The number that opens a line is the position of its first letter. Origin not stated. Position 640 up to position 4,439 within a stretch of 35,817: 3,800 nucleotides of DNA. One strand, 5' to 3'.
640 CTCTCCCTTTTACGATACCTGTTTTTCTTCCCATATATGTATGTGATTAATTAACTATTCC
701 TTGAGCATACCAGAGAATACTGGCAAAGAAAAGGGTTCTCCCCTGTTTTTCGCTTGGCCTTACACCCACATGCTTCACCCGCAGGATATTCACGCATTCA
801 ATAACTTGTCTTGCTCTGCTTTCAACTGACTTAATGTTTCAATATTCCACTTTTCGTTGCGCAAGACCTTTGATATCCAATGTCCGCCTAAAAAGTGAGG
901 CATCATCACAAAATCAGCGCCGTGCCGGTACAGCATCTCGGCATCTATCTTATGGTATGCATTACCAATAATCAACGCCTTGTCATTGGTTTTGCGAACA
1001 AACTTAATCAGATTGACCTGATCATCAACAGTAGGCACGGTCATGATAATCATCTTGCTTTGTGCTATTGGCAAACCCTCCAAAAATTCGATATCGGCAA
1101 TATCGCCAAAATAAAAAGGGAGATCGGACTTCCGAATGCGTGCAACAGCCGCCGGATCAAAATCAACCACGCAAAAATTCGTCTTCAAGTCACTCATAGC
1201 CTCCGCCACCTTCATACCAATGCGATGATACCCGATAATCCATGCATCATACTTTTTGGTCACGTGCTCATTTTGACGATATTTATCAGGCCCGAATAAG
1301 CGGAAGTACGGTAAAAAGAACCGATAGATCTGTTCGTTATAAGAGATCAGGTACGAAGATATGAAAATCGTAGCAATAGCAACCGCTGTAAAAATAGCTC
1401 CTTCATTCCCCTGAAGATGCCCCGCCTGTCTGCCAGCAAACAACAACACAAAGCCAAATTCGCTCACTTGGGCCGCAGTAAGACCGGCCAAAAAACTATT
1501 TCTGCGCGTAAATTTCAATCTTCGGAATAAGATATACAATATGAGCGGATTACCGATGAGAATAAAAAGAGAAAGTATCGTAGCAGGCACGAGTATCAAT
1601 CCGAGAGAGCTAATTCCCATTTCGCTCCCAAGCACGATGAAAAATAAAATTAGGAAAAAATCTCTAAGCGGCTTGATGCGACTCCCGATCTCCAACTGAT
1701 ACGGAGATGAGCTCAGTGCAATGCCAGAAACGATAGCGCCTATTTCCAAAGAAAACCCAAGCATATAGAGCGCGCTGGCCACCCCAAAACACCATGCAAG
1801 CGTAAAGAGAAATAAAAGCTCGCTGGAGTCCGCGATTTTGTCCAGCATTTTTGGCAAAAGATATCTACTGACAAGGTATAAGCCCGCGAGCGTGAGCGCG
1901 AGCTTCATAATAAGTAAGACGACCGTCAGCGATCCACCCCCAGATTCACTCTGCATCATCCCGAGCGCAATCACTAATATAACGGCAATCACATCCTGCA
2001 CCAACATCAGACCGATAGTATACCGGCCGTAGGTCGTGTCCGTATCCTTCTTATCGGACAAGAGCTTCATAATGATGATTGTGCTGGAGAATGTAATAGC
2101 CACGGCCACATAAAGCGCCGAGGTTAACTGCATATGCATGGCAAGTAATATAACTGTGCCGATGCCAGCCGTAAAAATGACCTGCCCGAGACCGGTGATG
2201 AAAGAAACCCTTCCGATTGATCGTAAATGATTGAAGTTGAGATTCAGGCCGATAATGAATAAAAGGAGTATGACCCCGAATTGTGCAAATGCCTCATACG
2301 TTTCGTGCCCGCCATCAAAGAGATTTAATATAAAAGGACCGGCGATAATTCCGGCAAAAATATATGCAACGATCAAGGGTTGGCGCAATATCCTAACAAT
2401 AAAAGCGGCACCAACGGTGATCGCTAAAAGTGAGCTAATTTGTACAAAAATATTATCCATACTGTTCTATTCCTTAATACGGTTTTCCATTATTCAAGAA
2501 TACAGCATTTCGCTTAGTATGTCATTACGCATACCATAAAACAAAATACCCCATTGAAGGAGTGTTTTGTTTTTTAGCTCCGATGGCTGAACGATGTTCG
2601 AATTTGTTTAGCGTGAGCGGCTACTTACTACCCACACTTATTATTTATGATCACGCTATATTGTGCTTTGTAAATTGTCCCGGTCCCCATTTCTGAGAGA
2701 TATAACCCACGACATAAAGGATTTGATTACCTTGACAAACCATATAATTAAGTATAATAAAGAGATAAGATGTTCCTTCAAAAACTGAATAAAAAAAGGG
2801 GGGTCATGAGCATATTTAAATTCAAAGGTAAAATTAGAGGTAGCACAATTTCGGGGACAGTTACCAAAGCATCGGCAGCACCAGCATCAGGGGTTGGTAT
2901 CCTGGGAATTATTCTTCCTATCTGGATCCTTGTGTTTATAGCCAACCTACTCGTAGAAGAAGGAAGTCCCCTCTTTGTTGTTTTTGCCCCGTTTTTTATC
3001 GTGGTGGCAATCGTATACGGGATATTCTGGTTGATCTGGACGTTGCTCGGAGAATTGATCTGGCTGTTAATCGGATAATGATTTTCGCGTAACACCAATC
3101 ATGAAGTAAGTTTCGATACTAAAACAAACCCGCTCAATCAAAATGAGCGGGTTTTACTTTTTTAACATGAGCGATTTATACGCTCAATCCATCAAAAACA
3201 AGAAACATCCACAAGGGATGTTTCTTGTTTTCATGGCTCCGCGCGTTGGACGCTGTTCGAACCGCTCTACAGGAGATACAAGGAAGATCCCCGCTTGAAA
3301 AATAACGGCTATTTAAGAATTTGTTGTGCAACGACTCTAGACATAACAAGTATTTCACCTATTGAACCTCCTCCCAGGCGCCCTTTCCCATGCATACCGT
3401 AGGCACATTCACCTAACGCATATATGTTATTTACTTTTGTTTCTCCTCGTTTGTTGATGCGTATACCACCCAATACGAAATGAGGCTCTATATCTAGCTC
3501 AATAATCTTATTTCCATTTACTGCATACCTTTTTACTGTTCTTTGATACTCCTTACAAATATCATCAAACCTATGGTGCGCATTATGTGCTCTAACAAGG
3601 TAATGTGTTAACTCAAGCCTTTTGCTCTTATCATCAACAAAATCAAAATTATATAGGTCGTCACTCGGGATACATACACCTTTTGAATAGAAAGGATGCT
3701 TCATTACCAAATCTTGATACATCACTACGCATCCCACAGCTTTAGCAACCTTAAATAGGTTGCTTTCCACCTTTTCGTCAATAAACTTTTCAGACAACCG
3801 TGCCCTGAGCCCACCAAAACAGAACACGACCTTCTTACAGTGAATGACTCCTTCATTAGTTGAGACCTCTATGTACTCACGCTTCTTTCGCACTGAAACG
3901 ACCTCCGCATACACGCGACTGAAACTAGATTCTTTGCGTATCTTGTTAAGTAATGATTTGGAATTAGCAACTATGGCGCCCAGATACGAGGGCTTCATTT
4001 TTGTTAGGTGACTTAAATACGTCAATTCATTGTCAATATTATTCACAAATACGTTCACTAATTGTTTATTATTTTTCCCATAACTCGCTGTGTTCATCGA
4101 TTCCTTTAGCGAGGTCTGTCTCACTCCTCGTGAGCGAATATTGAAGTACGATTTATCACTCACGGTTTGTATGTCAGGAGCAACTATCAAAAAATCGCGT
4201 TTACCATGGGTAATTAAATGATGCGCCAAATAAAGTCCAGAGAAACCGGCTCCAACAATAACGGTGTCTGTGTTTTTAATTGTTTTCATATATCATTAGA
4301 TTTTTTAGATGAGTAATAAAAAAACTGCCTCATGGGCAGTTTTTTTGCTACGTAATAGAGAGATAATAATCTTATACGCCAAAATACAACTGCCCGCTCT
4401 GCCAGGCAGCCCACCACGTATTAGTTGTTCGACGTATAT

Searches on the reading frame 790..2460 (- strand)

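Call 11: search_protein_families(library=pfam, proteins=[window:790-2460:-], max_evalue=0.001)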
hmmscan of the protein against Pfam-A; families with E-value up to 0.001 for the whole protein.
window:790-2460:- (556 aa): 2 families
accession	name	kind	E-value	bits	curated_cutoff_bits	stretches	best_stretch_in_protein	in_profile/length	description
PF00999.27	Na_H_Exchanger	-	4.2e-54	184.3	26.2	1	13-369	3-366/375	Sodium/hydrogen exchanger, transmembrane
PF02254.24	TrkA_N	-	8.3e-19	68.5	23.8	1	408-521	3-116/116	TrkA-N domain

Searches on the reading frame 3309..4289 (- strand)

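Call 11: search_protein_families(library=pfam, proteins=[window:3309-4289:-], max_evalue=0.001)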
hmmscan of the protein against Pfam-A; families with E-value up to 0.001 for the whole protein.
window:3309-4289:- (326 aa): 5 families
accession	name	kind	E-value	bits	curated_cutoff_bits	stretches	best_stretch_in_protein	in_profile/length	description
PF00890.30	FAD_binding_2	-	3.5e-12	46.7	20.4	1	239-310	329-414/414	FAD binding domain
PF07992.20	Pyr_redox_2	-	5.3e-08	33.1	26.1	0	274-300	255-278/291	Pyridine nucleotide-disulphide oxidoreductase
PF13454.12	NAD_binding_9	-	1.9e-05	25.1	21.8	0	10-35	1-27/155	FAD-NAD(P)-binding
PF13738.12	Pyr_redox_3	-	0.00038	20.2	30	0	127-159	101-133/305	Pyridine nucleotide-disulphide oxidoreductase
PF03486.20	HI0933_like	-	0.0005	20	50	0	8-162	2-166/244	HI0933-like protein Rossmann domain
